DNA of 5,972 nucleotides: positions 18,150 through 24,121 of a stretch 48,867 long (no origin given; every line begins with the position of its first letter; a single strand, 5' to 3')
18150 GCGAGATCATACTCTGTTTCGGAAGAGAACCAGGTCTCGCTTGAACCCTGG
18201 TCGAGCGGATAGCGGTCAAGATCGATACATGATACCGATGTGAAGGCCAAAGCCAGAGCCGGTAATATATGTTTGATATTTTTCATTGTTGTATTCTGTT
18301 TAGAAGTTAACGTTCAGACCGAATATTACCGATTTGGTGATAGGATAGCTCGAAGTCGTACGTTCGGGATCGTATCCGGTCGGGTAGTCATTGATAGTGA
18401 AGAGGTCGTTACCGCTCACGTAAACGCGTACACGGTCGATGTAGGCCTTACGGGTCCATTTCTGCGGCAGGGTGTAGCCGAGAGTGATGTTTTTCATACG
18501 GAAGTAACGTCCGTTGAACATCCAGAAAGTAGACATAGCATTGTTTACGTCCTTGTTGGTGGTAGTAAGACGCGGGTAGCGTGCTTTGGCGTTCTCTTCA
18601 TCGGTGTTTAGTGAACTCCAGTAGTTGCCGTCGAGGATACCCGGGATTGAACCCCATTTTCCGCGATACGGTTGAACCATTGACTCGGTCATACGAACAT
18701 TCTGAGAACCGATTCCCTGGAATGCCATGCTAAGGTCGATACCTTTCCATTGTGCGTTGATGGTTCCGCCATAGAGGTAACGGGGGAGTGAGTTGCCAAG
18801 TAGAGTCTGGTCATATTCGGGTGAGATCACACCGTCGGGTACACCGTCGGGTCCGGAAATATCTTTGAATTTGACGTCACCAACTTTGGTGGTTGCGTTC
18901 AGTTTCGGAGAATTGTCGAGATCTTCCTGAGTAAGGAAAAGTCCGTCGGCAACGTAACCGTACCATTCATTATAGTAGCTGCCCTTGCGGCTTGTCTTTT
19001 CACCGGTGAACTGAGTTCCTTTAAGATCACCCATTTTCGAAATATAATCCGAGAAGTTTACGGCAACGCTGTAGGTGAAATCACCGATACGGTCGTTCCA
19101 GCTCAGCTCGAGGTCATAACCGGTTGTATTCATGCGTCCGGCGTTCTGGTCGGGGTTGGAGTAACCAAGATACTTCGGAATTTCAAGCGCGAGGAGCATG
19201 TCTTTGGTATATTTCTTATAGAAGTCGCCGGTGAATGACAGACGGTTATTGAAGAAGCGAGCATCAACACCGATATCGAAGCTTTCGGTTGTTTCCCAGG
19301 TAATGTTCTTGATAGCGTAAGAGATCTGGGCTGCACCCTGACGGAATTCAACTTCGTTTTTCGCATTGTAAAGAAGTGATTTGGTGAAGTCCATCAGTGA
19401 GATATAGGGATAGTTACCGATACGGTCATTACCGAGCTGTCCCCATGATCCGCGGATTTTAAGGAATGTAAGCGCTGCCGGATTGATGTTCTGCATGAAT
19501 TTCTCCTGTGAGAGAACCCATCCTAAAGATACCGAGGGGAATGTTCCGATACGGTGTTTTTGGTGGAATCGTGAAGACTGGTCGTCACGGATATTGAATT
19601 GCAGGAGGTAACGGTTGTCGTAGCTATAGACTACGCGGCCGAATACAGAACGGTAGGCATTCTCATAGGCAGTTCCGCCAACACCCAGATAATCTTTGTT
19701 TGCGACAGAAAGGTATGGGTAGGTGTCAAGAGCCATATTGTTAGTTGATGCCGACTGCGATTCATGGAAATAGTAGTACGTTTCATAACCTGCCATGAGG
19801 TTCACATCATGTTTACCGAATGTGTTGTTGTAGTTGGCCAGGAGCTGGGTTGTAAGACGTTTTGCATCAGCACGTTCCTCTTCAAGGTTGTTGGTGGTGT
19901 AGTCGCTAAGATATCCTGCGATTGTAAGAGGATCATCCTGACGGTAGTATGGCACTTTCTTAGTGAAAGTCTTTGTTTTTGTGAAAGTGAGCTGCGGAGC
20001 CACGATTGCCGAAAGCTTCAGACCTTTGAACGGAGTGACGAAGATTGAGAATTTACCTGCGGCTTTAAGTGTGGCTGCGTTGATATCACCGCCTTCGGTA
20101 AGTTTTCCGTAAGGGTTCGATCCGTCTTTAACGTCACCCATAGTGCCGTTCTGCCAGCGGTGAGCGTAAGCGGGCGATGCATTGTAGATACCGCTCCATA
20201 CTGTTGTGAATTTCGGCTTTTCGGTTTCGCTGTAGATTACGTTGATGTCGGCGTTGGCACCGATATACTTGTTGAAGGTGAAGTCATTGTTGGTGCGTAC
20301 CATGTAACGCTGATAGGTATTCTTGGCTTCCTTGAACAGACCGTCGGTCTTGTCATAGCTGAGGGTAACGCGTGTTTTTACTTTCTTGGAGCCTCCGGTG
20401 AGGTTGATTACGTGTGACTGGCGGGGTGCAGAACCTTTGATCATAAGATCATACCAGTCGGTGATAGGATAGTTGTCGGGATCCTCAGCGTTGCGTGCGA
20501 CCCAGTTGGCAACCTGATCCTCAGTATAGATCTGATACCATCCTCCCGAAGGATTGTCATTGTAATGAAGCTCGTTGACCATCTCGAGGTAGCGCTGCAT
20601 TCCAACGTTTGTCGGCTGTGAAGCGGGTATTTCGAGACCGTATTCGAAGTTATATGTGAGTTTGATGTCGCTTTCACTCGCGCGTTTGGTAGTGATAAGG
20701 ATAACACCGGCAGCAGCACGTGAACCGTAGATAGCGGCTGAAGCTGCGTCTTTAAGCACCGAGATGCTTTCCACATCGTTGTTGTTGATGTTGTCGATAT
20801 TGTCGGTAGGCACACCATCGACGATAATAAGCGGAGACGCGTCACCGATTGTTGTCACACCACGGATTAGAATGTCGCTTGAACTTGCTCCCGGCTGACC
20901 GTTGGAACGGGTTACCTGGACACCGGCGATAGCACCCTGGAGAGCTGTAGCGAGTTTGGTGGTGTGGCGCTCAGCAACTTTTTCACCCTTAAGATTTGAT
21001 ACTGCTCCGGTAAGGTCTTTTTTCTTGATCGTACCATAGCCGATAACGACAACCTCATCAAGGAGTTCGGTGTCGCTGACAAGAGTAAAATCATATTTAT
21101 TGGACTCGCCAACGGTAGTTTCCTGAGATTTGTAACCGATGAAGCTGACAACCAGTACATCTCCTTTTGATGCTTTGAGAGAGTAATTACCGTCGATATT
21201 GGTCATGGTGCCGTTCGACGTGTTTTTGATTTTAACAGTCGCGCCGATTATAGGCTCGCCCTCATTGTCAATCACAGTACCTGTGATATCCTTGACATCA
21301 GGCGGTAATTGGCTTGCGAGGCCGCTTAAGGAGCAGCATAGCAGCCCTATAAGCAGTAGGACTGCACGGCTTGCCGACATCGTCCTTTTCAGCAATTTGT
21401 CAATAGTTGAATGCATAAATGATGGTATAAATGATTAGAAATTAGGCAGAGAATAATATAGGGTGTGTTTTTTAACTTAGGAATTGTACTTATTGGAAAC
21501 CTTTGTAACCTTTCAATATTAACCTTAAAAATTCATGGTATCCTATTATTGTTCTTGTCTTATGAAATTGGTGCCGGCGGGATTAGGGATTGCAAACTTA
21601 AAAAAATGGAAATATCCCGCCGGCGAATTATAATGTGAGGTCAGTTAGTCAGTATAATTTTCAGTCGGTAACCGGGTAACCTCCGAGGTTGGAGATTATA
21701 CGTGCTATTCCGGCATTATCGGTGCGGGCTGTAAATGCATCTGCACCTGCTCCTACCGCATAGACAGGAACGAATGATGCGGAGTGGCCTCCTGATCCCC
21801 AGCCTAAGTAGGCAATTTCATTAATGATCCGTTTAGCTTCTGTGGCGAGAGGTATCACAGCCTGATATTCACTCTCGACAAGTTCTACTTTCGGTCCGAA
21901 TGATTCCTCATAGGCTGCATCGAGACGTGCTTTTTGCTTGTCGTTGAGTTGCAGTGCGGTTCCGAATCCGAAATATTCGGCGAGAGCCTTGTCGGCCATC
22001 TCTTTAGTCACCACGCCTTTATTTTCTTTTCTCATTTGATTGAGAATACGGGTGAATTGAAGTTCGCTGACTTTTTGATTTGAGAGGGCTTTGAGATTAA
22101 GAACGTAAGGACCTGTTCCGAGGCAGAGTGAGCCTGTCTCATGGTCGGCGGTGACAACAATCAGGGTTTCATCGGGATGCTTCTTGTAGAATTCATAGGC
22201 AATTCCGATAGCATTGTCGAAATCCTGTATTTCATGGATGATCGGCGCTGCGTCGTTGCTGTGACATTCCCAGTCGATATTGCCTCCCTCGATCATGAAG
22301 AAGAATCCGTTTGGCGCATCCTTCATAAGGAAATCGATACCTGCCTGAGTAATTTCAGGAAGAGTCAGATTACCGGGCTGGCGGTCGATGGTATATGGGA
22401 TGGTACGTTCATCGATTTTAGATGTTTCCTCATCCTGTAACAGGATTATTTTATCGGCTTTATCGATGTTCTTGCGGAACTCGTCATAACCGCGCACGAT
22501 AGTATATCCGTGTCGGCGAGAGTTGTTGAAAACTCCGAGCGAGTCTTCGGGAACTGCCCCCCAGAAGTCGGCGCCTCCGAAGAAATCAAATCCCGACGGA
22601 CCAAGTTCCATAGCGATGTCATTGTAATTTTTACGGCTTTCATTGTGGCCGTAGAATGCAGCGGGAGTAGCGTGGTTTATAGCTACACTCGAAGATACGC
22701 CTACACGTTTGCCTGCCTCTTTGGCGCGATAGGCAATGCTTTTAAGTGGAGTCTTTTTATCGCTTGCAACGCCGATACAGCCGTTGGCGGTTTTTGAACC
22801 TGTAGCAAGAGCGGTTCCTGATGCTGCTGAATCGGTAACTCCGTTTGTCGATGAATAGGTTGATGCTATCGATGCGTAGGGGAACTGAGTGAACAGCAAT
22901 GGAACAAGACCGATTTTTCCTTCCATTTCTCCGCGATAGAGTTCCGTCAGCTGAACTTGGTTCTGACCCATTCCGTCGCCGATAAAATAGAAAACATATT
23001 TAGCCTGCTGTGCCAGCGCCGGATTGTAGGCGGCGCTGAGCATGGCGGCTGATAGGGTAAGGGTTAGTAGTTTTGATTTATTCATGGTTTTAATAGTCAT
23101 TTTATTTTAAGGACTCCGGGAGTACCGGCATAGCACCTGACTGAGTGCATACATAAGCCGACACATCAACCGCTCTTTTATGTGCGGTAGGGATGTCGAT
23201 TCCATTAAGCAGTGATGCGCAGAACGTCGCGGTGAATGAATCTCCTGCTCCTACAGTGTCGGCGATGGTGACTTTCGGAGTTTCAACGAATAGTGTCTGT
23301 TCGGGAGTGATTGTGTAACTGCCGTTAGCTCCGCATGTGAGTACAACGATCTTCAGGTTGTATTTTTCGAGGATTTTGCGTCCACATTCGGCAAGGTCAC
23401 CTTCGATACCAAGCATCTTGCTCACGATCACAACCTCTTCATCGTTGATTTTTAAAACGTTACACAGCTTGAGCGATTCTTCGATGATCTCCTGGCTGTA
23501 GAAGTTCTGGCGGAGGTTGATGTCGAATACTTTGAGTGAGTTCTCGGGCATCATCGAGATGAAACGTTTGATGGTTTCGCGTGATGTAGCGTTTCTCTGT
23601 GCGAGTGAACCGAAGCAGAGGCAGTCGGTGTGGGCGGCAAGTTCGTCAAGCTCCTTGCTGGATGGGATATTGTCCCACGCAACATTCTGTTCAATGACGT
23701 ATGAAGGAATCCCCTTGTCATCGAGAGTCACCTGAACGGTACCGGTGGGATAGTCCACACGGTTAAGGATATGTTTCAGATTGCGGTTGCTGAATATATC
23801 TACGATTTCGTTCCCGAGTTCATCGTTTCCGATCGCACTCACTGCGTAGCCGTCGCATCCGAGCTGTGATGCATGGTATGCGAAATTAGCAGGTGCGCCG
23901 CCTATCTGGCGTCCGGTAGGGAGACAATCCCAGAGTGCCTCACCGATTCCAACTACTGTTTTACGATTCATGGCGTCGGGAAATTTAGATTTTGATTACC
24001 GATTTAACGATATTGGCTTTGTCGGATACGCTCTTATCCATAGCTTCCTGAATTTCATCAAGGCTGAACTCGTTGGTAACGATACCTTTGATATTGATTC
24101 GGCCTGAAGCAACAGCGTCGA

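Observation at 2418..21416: Glycosidase-free Sus-like operon built from phospho-, sulfo- and acyl-esterases: candidate utilisation system for a phosphodiester-linked polymer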

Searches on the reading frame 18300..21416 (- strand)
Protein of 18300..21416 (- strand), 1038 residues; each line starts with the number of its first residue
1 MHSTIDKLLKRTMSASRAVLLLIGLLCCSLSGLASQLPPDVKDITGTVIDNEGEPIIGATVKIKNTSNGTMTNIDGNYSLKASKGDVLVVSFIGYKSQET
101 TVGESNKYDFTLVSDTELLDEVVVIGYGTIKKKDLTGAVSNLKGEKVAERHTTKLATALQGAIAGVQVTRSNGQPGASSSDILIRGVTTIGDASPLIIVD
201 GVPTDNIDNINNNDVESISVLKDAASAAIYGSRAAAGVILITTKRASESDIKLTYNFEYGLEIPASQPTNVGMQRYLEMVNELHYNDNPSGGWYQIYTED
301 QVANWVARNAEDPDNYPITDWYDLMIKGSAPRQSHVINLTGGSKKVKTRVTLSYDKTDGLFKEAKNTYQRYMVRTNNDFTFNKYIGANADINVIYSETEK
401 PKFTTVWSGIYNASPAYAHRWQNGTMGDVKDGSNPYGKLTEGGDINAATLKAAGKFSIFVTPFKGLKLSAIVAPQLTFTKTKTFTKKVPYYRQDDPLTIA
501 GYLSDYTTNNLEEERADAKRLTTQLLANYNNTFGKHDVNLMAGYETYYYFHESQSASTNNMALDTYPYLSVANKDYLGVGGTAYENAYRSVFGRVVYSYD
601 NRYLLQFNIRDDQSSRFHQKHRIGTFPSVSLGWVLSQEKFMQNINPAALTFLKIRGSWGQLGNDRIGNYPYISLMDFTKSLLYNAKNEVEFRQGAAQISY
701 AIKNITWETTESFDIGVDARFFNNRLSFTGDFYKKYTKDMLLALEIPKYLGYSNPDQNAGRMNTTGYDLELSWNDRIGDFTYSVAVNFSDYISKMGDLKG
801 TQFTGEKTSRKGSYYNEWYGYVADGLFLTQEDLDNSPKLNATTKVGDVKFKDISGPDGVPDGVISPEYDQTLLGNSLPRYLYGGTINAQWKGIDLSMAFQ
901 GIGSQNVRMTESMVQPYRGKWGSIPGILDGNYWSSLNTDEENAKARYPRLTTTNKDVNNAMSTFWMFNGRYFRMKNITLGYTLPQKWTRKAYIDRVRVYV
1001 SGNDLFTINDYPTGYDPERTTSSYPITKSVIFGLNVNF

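Call 3: search_protein_families(library=pfam, proteins=[window:18300-21416:-], max_evalue=0.01)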
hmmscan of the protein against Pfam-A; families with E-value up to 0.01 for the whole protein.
window:18300-21416:- (1038 aa): 5 families
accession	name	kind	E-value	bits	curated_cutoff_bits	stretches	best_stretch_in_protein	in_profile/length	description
PF13715.12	CarbopepD_reg_2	-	8e-20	71.1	32.2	1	44-124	1-88/88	CarboxypepD_reg-like domain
PF07715.20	Plug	-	1.6e-19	70.8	23.9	1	131-238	1-107/107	TonB-dependent Receptor Plug Domain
PF13620.12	CarboxypepD_reg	-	6.6e-11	42.8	32.3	1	44-112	2-81/82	Carboxypeptidase regulatory-like domain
PF15976.11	CooC_C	-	0.0006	20.2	29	1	41-85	16-58/93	CS1-pili formation C-terminal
PF25020.1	TTR_TEN1-4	-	0.0067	16.8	27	0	44-92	9-59/86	Teneurin TTR-like domain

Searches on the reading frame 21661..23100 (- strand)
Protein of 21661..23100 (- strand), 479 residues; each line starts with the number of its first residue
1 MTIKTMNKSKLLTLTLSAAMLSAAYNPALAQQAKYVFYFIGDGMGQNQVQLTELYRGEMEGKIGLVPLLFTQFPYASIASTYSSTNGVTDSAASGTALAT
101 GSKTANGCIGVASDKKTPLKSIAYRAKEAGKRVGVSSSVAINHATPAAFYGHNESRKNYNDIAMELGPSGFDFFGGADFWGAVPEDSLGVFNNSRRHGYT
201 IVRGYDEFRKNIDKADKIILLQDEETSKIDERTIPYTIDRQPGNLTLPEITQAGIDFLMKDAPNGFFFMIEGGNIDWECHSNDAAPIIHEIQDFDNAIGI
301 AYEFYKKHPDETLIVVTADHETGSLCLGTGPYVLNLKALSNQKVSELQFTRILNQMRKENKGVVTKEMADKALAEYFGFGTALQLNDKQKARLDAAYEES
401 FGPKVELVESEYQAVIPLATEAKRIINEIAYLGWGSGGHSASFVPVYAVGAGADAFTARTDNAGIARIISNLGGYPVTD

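Call 4: search_protein_families(library=pfam, proteins=[window:21661-23100:-], max_evalue=0.01)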
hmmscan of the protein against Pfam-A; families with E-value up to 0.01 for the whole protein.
window:21661-23100:- (479 aa): 2 families
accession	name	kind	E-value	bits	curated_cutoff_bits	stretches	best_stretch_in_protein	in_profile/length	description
PF00245.25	Alk_phosphatase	-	4.5e-67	227.3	24.4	2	33-165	1-133/423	Alkaline phosphatase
PF01676.23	Metalloenzyme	-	0.00024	21.1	24.3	1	248-323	132-203/252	Metalloenzyme superfamily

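Call 10: search_protein_families(library=ncbifam, proteins=[window:21661-23100:-], max_evalue=0.00001)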
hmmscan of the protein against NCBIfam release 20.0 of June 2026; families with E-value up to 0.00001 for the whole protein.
window:21661-23100:- (479 aa): 1 family
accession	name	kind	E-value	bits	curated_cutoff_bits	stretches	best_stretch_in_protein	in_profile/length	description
NF007810.0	PRK10518.1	equivalog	4.8e-35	121.2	540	2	30-160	68-199/482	alkaline phosphatase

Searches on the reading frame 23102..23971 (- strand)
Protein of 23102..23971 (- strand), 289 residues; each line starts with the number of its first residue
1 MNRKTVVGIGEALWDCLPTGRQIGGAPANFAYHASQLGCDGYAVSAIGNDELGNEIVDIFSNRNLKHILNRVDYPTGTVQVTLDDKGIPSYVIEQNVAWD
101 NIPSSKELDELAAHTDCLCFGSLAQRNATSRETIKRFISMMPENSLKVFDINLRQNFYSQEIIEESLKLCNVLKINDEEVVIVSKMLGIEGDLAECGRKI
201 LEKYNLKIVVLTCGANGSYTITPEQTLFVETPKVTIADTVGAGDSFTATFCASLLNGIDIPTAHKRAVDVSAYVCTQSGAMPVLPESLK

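Call 4: search_protein_families(library=pfam, proteins=[window:23102-23971:-], max_evalue=0.01)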
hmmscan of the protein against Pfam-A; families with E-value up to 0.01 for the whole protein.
window:23102-23971:- (289 aa): 2 families
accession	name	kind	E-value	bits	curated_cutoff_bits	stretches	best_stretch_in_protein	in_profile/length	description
PF00294.29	PfkB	-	2.9e-38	132.3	25.8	1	21-285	33-300/302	pfkB family carbohydrate kinase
PF08543.17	Phos_pyr_kin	-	1.8e-05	24.7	27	1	158-269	108-226/246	Phosphomethylpyrimidine kinase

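Call 10: search_protein_families(library=ncbifam, proteins=[window:23102-23971:-], max_evalue=0.00001)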
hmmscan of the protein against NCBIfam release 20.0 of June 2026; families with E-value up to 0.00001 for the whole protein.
window:23102-23971:- (289 aa): 20 families
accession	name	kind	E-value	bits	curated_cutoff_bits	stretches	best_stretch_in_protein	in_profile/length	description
NF006957.1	PRK09434.1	equivalog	7.6e-28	97.9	450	1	7-286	5-298/302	fructokinase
TIGR02152.1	D_ribokin_bact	equivalog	1e-24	87.4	299.65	1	22-286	33-292/298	ribokinase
TIGR04382.1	myo_inos_iolC_N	equivalog_domain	8.3e-23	81.1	300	1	19-286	29-301/309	5-dehydro-2-deoxygluconokinase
NF040938.1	KDG_KDGal_kin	equivalog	5.4e-19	68.4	400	1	21-286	27-295/305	bifunctional 2-dehydro-3-deoxygluconokinase/2-dehydro-3-deoxygalactonokinase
NF041332.1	KDG_KDGal_kin_Halo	equivalog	1.1e-18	67.8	440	1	22-282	31-299/320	bifunctional 2-dehydro-3-deoxygluconokinase/2-dehydro-3-deoxygalactonokinase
TIGR03168.1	1-PFK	subfamily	3.3e-18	65.7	216.4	1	121-280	135-287/305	hexose kinase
TIGR03828.1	pfkB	equivalog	7.5e-18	64.6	292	1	119-279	133-286/305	1-phosphofructokinase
NF008353.0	PRK11142.1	equivalog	7.7e-18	65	341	1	23-286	38-295/307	ribokinase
TIGR02198.1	rfaE_dom_I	equivalog_domain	4.3e-16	58.9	345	1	170-288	191-310/315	D-glycero-beta-D-manno-heptose-7-phosphate kinase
NF049991.1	TagKinase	equivalog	1.3e-14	53.7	420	1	22-281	39-302/321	tagatose kinase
NF007321.0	PRK09813.1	equivalog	1.1e-13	51.2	247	1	204-280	184-260/261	fructoselysine 6-kinase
NF041164.1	NucKinThplmales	equivalog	7.6e-12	45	450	1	142-264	143-261/295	nucleoside kinase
NF052444.1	DhDoxglucKinKdgK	equivalog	1.6e-11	44.2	400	1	43-281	48-296/303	2-dehydro-3-deoxygluconokinase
NF041320.1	pfkB_Halo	equivalog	2.4e-11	43.6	400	1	199-280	201-282/302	1-phosphofructokinase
NF053626.1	RibKinHalex1628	equivalog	2.6e-10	40.3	330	1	23-271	37-269/293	ATP-dependent ribose-1-phosphate kinase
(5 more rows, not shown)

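Call 30: search_solved_structures(query=window:23102-23971:-, max_evalue=1e-10)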
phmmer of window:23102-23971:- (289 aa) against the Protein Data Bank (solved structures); distinct sequences matched with E-value up to 1e-10: 7.
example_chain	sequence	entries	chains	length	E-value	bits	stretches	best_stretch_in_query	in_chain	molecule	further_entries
2qhp_A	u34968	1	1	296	1.6e-121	408.1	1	5-289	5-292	Fructokinase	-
3ewm_A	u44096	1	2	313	6.7e-23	84.6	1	21-280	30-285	Uncharacterized sugar kinase PH1459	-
3gbu_A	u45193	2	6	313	8.6e-23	84.2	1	21-280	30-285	Uncharacterized sugar kinase PH1459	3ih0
5ey7_A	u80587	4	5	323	5.6e-17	65.2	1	9-286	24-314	Fructokinase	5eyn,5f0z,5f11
5ygg_A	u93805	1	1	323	7.4e-16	61.5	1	9-286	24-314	Fructokinase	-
1tyy_A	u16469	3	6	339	1.9e-12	50.3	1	9-285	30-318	putative sugar kinase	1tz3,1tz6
2qcv_A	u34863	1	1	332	8e-12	48.3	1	15-283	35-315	Putative 5-dehydro-2-deoxygluconokinase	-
